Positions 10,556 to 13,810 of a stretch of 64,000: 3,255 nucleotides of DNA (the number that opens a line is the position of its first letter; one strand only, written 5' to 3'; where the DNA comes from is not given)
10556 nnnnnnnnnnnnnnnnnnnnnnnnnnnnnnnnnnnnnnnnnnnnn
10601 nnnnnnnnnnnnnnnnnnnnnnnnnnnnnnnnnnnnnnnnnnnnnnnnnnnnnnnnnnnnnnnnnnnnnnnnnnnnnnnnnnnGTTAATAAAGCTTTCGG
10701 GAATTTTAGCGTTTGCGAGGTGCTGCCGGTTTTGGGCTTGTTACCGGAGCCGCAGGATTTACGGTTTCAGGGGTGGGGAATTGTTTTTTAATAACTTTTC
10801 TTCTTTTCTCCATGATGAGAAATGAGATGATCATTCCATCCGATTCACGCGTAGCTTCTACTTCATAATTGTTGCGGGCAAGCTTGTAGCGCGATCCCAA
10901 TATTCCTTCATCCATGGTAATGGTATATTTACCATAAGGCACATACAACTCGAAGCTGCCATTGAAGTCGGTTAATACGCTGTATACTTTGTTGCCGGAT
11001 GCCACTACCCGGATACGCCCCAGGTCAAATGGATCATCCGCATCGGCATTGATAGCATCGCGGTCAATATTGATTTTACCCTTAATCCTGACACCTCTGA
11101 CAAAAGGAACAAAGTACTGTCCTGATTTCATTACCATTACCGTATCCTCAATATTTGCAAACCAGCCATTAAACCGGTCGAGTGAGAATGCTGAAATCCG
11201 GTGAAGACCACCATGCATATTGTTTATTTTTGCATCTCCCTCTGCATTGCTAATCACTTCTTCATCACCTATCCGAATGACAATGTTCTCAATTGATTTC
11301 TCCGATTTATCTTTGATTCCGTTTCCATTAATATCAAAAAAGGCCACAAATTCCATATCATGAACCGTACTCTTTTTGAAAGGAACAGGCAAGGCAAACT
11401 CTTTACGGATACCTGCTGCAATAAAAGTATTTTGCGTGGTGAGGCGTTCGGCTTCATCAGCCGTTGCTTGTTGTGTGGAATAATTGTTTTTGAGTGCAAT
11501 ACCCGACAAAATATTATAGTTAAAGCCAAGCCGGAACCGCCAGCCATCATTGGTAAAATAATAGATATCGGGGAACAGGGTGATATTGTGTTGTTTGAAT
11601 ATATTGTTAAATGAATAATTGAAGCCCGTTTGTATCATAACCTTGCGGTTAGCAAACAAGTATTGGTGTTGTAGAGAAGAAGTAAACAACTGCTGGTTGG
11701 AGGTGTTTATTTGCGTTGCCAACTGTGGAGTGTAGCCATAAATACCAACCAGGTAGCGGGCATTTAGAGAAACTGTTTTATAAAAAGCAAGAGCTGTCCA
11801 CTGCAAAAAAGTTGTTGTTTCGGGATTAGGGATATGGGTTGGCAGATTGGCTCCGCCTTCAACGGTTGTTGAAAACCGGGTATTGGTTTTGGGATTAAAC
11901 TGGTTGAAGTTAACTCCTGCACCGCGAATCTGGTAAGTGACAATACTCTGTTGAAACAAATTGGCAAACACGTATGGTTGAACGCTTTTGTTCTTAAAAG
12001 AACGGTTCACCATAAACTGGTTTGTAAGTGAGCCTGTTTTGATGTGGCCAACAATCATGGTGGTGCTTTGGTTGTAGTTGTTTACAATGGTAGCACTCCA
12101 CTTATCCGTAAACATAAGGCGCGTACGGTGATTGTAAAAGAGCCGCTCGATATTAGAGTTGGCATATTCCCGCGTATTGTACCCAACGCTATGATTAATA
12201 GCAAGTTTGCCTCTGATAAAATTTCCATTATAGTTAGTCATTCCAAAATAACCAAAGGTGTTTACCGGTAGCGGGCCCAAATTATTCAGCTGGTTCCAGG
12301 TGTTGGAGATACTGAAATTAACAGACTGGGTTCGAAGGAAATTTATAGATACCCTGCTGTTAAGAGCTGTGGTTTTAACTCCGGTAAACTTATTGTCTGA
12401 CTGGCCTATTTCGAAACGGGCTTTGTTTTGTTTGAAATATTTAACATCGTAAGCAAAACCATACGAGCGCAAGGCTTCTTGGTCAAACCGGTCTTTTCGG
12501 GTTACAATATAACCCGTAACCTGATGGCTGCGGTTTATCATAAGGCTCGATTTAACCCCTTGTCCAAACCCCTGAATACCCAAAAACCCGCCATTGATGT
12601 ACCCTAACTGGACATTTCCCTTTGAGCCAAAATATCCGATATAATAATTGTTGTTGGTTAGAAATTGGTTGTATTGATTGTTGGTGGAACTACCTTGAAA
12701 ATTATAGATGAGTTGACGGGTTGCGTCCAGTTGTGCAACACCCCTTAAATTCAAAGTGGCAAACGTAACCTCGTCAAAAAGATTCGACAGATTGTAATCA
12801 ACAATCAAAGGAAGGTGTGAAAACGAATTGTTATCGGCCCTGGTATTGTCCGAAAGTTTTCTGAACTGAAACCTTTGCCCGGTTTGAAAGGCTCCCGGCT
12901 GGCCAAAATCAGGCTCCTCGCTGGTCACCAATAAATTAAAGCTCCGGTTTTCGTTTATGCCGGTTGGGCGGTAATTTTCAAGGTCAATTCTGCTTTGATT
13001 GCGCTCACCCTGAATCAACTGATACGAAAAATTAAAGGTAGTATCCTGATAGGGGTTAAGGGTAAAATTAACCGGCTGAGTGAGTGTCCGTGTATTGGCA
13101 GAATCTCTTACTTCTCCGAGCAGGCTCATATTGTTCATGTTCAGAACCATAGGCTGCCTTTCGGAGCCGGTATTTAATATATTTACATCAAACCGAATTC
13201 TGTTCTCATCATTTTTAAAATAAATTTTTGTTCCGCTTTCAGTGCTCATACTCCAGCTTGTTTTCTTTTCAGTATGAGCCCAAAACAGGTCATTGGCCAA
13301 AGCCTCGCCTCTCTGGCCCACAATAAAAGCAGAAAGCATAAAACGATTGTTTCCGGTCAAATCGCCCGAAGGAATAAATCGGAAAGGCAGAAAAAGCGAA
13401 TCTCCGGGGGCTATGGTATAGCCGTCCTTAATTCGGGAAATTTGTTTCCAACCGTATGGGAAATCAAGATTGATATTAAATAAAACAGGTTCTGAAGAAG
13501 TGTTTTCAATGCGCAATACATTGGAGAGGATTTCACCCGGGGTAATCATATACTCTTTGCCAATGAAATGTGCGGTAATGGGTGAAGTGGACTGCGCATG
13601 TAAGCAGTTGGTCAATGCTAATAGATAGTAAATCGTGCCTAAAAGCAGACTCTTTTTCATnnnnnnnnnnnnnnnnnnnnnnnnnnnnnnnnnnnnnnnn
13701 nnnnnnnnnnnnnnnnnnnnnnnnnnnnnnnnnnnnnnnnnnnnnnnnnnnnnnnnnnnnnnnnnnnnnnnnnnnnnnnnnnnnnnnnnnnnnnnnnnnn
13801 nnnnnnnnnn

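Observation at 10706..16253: Candidate archaic (sigma-type) chaperone-usher pilus cluster with non-canonical gene order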

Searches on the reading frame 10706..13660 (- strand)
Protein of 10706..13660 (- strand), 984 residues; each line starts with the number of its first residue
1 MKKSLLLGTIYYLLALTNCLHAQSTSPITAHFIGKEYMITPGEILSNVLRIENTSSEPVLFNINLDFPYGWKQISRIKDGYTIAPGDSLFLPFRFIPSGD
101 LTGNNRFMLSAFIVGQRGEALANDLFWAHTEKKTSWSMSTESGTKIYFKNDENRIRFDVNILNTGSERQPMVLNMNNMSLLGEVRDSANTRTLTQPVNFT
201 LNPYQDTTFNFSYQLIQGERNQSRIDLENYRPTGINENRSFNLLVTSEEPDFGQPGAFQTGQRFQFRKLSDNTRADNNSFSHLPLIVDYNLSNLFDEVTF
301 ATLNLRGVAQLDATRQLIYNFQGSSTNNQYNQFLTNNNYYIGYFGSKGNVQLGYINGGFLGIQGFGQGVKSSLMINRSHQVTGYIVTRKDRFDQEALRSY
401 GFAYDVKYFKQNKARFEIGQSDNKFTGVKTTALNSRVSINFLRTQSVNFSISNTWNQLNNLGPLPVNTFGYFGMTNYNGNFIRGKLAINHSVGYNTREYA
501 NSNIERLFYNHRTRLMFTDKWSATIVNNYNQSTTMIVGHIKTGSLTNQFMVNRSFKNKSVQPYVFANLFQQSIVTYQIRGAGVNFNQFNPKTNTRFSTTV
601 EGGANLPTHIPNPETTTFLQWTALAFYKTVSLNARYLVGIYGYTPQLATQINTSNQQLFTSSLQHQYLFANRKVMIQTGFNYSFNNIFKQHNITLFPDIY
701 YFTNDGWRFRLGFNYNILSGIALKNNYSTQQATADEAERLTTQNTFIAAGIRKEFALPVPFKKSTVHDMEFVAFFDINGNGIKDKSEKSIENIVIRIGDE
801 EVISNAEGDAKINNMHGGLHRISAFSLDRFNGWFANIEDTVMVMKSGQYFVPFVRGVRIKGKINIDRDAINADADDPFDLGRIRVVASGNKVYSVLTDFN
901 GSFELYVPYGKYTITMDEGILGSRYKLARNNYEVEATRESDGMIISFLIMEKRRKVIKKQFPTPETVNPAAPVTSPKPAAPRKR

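Call 3: search_protein_families(library=pfam, proteins=[window:10706-13660:-], max_evalue=1)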
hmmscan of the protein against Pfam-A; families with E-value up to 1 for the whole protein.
window:10706-13660:- (984 aa): 2 families
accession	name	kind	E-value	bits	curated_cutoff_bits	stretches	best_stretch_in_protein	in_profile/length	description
PF13620.12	CarboxypepD_reg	-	0.00093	19.9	32.3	1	883-916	19-54/82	Carboxypeptidase regulatory-like domain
PF17210.9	SdrD_B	-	0.0012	19.4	29.7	1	773-802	7-38/112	SdrD B-like domain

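Call 4: search_protein_families(library=ncbifam, proteins=[window:10706-13660:-], max_evalue=1)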
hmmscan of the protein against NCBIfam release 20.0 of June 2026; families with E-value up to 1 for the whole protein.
window:10706-13660:- (984 aa): 1 family
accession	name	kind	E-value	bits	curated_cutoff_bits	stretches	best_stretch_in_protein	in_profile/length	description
NF049968.1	QhpR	equivalog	0.085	12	250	1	126-197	119-190/284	AraC-like transcriptional regulator QhpR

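Call 24: find_homologous_proteins(query=window:10706-13660:-, max_evalue=0.001)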
Query window:10706-13660:- (984 aa): 32 proteins with E <= 0.001 among 8000 candidates.
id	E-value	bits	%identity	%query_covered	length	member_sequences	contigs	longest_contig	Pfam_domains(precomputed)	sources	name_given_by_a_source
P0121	0.0e+0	2236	100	100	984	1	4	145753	-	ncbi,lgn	-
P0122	0.0e+0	1628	69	100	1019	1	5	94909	-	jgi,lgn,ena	jgi:hypothetical protein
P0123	0.0e+0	1541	67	98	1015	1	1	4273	-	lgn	-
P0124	0.0e+0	1457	62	97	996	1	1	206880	-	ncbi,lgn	-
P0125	0.0e+0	1336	59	98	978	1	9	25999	-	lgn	-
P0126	0.0e+0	1327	60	96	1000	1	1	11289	-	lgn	-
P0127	0.0e+0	1294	57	96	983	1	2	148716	-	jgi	jgi:hypothetical protein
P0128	0.0e+0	1288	57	98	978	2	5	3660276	-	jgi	jgi:hypothetical protein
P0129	0.0e+0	1270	55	98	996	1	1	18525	-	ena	-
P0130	0.0e+0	1221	55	97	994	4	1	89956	-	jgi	jgi:hypothetical protein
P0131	0.0e+0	1196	54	97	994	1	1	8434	-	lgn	-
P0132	0.0e+0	1178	53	100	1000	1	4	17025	-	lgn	-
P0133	6.2e-295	999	46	97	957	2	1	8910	-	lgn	-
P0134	9.3e-290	982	46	97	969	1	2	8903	-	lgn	-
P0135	1.1e-289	982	47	95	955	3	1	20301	-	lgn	-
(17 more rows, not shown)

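Call 50: find_homologous_proteins(query=A3, max_evalue=0.001)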
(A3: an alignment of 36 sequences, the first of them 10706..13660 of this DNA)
Query A3 (36 sequences) (984 aa, profile of the alignment): 32 proteins with E <= 0.001 among 8000 candidates.
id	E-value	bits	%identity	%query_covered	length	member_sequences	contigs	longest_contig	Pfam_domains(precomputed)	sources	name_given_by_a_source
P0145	0.0e+0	1212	35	95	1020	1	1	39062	-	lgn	-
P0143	0.0e+0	1210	44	96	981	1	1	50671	-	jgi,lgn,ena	-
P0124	0.0e+0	1209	62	97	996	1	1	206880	-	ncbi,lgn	-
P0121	0.0e+0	1201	100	100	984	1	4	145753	-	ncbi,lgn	-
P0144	0.0e+0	1187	44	95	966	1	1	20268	-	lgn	-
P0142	0.0e+0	1181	46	96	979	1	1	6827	-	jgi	jgi:hypothetical protein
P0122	0.0e+0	1179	69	100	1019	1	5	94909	-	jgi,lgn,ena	jgi:hypothetical protein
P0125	0.0e+0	1178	59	98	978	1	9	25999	-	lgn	-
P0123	0.0e+0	1161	67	98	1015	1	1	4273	-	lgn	-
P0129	0.0e+0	1159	55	98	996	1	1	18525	-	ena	-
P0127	0.0e+0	1153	57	96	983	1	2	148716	-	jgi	jgi:hypothetical protein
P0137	0.0e+0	1152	46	95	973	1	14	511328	-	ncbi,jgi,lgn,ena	jgi:hypothetical protein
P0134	0.0e+0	1145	46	97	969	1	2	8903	-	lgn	-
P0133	0.0e+0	1143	46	97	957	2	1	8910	-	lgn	-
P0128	0.0e+0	1136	57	98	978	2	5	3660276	-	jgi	jgi:hypothetical protein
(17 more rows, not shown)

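Call 53: search_solved_structures(query=A3, max_evalue=10, show_alignments=0)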
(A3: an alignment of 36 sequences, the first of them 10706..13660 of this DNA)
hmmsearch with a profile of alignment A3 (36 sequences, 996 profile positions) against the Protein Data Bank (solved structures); distinct sequences matched with E-value up to 10: 0.

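Call 64: predict_structure(alignment_id=A5)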
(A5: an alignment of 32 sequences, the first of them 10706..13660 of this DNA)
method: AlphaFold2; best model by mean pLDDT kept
length: 984 residues; sequences in the alignment: 32
mean_pLDDT: 82.2   pTM: 0.50
mean pLDDT of the five models: 82.2, 82.1, 81.8, 79.7, 79.1
residues with pLDDT >= 90: 336; 70-90: 496; 50-70: 91; < 50: 61
segments of 3 or more residues with pLDDT < 50: 22-24, 253-255, 646-652, 724-735, 869-874, 956-984
pLDDT, mean of each block of 10 residues (from residue 1): 68 71 65 88 86 87 89 85 89 86 82 86 90 82 85 88 84 82 77 81 86 72 65 66 87 63 89 70 83 77 87 85 81 78 92 88 89 92 92 86 90 93 88 94 91 89 77 96 92 94 92 94 96 81 94 93 94 86 92 89 85 80 91 90 53 71 88 86 86 92 85 88 45 53 85 80 76 87 87 90 92 86 88 84 89 89 72 57 85 84 87 86 79 84 84 55 39 39 40
secondary structure, 60 per line:
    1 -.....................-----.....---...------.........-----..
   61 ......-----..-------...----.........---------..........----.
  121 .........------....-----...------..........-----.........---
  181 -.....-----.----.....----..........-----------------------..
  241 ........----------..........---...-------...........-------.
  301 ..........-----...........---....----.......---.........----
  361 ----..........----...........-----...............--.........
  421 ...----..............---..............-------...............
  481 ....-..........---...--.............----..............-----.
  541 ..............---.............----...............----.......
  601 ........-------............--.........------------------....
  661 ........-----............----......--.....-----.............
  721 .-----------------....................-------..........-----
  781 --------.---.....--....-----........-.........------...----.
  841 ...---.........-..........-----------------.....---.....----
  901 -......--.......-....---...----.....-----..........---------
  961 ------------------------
elements in order (helices of 4 or more, strands of 3 or more residues): H2-22 E28-32 E36-38 E45-53 E59-66 E81-83 E88-96 E106-115 E120-129 E136-139 E145-147 E154-163 E169-177 E182-186 E197-201 E206-215 E239-248 E259-268 E272-274 E282-292 E300-310 E316-326 H330-333 E338-344 E348-356 E365-374 E379-389 E395-409 E412-423 E428-441 E445-458 E466-481 E486-495 E504-516 E521-534 E540-554 E558-570 E575-589 E594-608 E616-627 E630-638 E657-668 E674-685 E690-695 E698-702 E708-721 E739-758 E766-775 E793-797 E800-803 E809-816 E818-826 E833-835 E840-843 E847-855 E857-866 E884-888 E892-896 E902-907 E910-916 H918-921 E925-927 E932-936 E942-951

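Call 68: search_protein_families(library=pfam, alignment_id=A3, max_evalue=1)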
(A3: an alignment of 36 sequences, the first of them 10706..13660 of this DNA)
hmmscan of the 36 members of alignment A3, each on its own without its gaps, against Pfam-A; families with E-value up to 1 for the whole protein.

A. member 1, window:10706-13660:- (984 aa): 2 families
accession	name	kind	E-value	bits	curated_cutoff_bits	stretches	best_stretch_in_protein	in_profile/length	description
PF13620.12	CarboxypepD_reg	-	0.00093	19.9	32.3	1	883-916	19-54/82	Carboxypeptidase regulatory-like domain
PF17210.9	SdrD_B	-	0.0012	19.4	29.7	1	773-802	7-38/112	SdrD B-like domain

B. families by the number of members that match (of 36 scanned): 40 families (the first 25 are shown)
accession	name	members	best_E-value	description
PF17210.9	SdrD_B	33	1.6e-07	SdrD B-like domain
PF13620.12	CarboxypepD_reg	31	7e-16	Carboxypeptidase regulatory-like domain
PF17802.7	SpaA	26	6.9e-10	Prealbumin-like fold domain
PF13715.12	CarbopepD_reg_2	24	1.1e-08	CarboxypepD_reg-like domain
PF10633.15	NPCBM_assoc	7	0.0024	NPCBM-associated, NEW3 domain of alpha-galactosidase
PF23194.1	NOMO_5th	5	0.0033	NOMO fifth transthyretin-like domain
PF11614.14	FixG_C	3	0.00021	IG-like fold at C-terminal of FixG, putative oxidoreductase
PF09430.16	EMC7_beta-sandw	2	0.0019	ER membrane protein complex subunit 7, beta-sandwich domain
PF00635.32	Motile_Sperm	2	0.0021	MSP (Major sperm protein) domain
PF20598.4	DUF6795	2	0.0045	Domain of unknown function (DUF6795)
PF14686.12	fn3_3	1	8.7e-05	Polysaccharide lyase family 4, domain II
PF14900.11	DUF4493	1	0.00052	Domain of unknown function (DUF4493)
PF08308.17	PEGA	1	0.0017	PEGA domain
PF08762.16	CRPV_capsid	1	0.0017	CRPV capsid protein like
PF08400.16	phage_tail_N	1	0.0038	Prophage tail fibre N-terminal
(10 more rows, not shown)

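Call 83: fold_search(model_id=the predicted structure, library=pdb)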
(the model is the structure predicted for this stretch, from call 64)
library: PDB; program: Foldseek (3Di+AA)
matches with E <= 10: 1116; with E <= 0.001: 206
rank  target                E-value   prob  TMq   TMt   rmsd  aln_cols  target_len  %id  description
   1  9fy9_D                5.8e-13  1.00  0.22  0.29  20.5       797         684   11  Cryo-EM structure of the type 1 chaperone-usher pilus FimD-tip complex (FimDHGFC) - Conformer 1 (released 2025-06-04)
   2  3rfz_B                5.9e-12  1.00  0.27  0.32  18.1       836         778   10  Crystal structure of the FimD usher bound to its cognate FimC:FimH substrate (released 2011-06-01)
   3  3rfz_E                5.9e-12  1.00  0.24  0.29  20.7       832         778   10  Crystal structure of the FimD usher bound to its cognate FimC:FimH substrate (released 2011-06-01)
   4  9fw9_D                1.7e-11  1.00  0.24  0.32  19.3       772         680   10  Cryo-EM structure of the type 1 pilus assembly platform as part of the FimA-bound chaperone-usher pilus complex (FimDH (released 2025-06-04)
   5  6e14_D                1.9e-11  1.00  0.22  0.26  21.1       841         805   11  Handover mechanism of the growing pilus by the bacterial outer membrane usher FimD (released 2018-10-17)
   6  9fxs_D                3.1e-11  1.00  0.26  0.36  17.7       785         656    9  Cryo-EM structure of the type 1 pilus complex including pilus rod and FimI-bound assembly platform after incorporation (released 2025-06-04)
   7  9bog_D                3.4e-11  1.00  0.24  0.28  19.4       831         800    9  Structural basis for adhesin secretion by the outer-membrane usher in type 1 pili (released 2024-10-09)
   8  9fx8_D                5.1e-11  1.00  0.22  0.29  18.9       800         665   10  Cryo-EM structure of the FimI-bound type 1 pilus assembly platform complex - Local refinement (released 2025-06-04)
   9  9fxb_D                8.3e-11  1.00  0.22  0.30  20.3       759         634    9  Cryo-EM structure of the type 1 pilus assembly platform as part of the FimI-bound chaperone-usher pilus complex (FimDH (released 2025-06-04)
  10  7som_D                1.1e-10  1.00  0.10  0.07  47.9      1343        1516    8  Ciliary C2 central pair apparatus isolated from Chlamydomonas reinhardtii (released 2022-04-13)
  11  9ijj_h                1.5e-09  1.00  0.11  0.08  52.6      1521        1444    6  In situ structure of the central apparatus in mouse sperm axoneme. (released 2025-06-04)
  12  6cd2_C                1.9e-08  1.00  0.16  0.20  21.5       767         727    7  Crystal structure of the PapC usher bound to the chaperone-adhesin PapD-PapG (released 2018-10-03)
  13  7lhg_C                3.7e-08  1.00  0.27  0.32  20.3       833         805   10  Cryo-EM structure of E. coli P pilus tip assembly intermediate PapC-PapD-PapK-PapG in the first conformation (released 2021-08-11)
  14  9ijj_4H               1.4e-07  0.99  0.11  0.04  126.1      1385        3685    8  In situ structure of the central apparatus in mouse sperm axoneme. (released 2025-06-04)
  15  7sqc_F0               1.5e-07  1.00  0.09  0.24  19.1       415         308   10  Ciliary C1 central pair apparatus isolated from Chlamydomonas reinhardtii (released 2022-04-13)
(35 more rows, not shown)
